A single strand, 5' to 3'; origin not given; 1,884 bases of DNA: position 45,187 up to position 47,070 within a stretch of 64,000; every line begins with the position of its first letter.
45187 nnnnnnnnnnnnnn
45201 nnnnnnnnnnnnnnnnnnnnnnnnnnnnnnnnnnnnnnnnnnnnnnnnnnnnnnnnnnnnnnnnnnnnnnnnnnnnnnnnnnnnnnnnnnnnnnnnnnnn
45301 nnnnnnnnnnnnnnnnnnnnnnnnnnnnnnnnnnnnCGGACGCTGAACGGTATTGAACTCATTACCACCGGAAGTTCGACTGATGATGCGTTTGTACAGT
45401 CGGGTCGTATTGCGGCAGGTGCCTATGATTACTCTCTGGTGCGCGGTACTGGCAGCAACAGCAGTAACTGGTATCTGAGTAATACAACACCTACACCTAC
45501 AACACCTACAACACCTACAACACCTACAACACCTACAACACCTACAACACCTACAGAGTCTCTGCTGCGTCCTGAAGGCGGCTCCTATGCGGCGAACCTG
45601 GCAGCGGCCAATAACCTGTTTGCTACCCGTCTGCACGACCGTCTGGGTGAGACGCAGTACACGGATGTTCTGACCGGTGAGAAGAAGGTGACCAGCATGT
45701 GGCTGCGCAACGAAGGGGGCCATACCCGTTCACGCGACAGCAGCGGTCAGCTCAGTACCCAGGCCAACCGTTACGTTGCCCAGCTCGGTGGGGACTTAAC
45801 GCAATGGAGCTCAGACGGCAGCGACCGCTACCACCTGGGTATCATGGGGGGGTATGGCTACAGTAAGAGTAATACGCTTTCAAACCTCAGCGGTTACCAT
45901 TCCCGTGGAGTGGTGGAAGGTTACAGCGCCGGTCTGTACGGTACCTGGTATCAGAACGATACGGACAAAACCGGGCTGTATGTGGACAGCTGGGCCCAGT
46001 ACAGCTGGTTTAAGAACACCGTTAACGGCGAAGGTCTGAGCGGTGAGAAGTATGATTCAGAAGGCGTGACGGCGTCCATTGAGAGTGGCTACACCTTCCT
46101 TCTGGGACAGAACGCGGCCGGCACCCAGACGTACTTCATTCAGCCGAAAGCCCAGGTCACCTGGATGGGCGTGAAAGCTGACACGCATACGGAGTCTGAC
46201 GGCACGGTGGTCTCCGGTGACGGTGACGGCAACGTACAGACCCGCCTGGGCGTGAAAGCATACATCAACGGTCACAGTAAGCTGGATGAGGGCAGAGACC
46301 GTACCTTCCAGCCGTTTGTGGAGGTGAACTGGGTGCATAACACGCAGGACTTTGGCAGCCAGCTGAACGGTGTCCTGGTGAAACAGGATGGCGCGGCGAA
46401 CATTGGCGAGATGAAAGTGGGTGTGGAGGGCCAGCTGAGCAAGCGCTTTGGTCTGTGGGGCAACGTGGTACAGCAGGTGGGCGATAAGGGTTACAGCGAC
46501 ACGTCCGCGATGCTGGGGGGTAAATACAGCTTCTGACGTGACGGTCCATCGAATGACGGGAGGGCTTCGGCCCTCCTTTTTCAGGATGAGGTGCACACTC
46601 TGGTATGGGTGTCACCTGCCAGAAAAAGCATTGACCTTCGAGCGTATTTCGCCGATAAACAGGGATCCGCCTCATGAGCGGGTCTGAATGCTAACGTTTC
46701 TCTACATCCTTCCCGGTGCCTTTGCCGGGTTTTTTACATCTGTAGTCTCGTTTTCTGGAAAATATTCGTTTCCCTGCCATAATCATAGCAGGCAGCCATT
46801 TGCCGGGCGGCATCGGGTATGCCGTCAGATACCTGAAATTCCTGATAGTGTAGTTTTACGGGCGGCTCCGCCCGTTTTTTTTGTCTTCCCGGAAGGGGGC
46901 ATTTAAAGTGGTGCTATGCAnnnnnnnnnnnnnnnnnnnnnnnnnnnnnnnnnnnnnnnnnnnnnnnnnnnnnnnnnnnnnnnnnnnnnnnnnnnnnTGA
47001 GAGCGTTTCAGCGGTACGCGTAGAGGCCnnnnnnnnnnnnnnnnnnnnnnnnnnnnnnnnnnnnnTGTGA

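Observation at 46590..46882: Second strong terminator about 300 bp after the autotransporter terminator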

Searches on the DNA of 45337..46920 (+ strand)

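Call 13: search_dna_similar(query=window:45337-46920:+, collection=ecoli_genomes, mode=distant, max_rows=45, rows=best)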
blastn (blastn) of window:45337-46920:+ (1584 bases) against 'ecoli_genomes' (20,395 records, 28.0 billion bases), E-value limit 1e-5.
Records with a match: 4464; places in all: 5958; records where one place covers at least 80% of the query: 15.
Genomes with a match: 4399 of 5426; with a place that covers at least 80% of the query: 15. Places per genome that has any: lowest 1, median 1, highest 8. On chromosomes: 5878 places; on plasmids: 80.
Best place of each record, by identity: >=99% 13; 95-99% 2; 80-90% 72; 60-80% 4377.
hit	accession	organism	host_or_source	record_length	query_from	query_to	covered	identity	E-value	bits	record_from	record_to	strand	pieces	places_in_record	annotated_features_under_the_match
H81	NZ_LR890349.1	Escherichia coli strain MSB1_9D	Homo sapiens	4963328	1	1584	100%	99.8%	0e+0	2980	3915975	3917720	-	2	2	autotransporter outer membrane beta-barrel domain-containing protein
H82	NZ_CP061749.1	Escherichia coli O15:H12 strain 2273-PO3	Ovis aries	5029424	1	1584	100%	99.8%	0e+0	2976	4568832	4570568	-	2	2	autotransporter outer membrane beta-barrel domain-containing protein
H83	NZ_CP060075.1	Escherichia coli strain G3/10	Homo sapiens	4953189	1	1584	100%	99.8%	0e+0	2976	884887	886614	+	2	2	autotransporter outer membrane beta-barrel domain-containing protein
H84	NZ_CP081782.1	Escherichia coli strain 0H26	-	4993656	1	1584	100%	99.8%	0e+0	2976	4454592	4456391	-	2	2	autotransporter outer membrane beta-barrel domain-containing protein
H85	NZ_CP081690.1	Escherichia coli strain 0H25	-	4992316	1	1584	100%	99.8%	0e+0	2976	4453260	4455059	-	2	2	autotransporter outer membrane beta-barrel domain-containing protein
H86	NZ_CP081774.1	Escherichia coli strain 0H24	-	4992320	1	1584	100%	99.8%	0e+0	2976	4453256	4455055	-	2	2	autotransporter outer membrane beta-barrel domain-containing protein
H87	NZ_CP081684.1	Escherichia coli strain 0H23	-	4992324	1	1584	100%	99.8%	0e+0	2976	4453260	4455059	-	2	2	autotransporter outer membrane beta-barrel domain-containing protein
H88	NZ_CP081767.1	Escherichia coli strain 0H18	-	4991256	1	1584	100%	99.8%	0e+0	2976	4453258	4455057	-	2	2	autotransporter outer membrane beta-barrel domain-containing protein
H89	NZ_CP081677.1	Escherichia coli strain 0H15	-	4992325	1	1584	100%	99.8%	0e+0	2976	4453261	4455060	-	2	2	autotransporter outer membrane beta-barrel domain-containing protein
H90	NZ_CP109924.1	Escherichia coli O125ac:K+:H10 strain C 236-04A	Homo sapiens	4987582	1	1584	100%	99.8%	0e+0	2976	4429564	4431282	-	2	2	autotransporter outer membrane beta-barrel domain-containing protein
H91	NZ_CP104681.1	Escherichia coli strain 2022CK-00450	Homo sapiens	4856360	1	1584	100%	99.8%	0e+0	2976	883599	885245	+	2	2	autotransporter outer membrane beta-barrel domain-containing protein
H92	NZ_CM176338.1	Escherichia coli strain CAVP776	Homo sapiens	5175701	1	1584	100%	99.8%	0e+0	2976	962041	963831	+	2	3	autotransporter outer membrane beta-barrel domain-containing protein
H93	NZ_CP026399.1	Escherichia coli strain ECONIH4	-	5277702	1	1584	100%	99.7%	0e+0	2971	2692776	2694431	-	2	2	autotransporter outer membrane beta-barrel domain-containing protein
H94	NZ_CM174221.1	Escherichia coli strain mussel_type_A_ST536_O21:H9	Raw mussels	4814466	1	1584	100%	96.6%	0e+0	2746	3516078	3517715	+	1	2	autotransporter outer membrane beta-barrel domain-containing protein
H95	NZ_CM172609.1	Escherichia coli strain ExPEC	Mussels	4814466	1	1584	100%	96.6%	0e+0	2746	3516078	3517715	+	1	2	autotransporter outer membrane beta-barrel domain-containing protein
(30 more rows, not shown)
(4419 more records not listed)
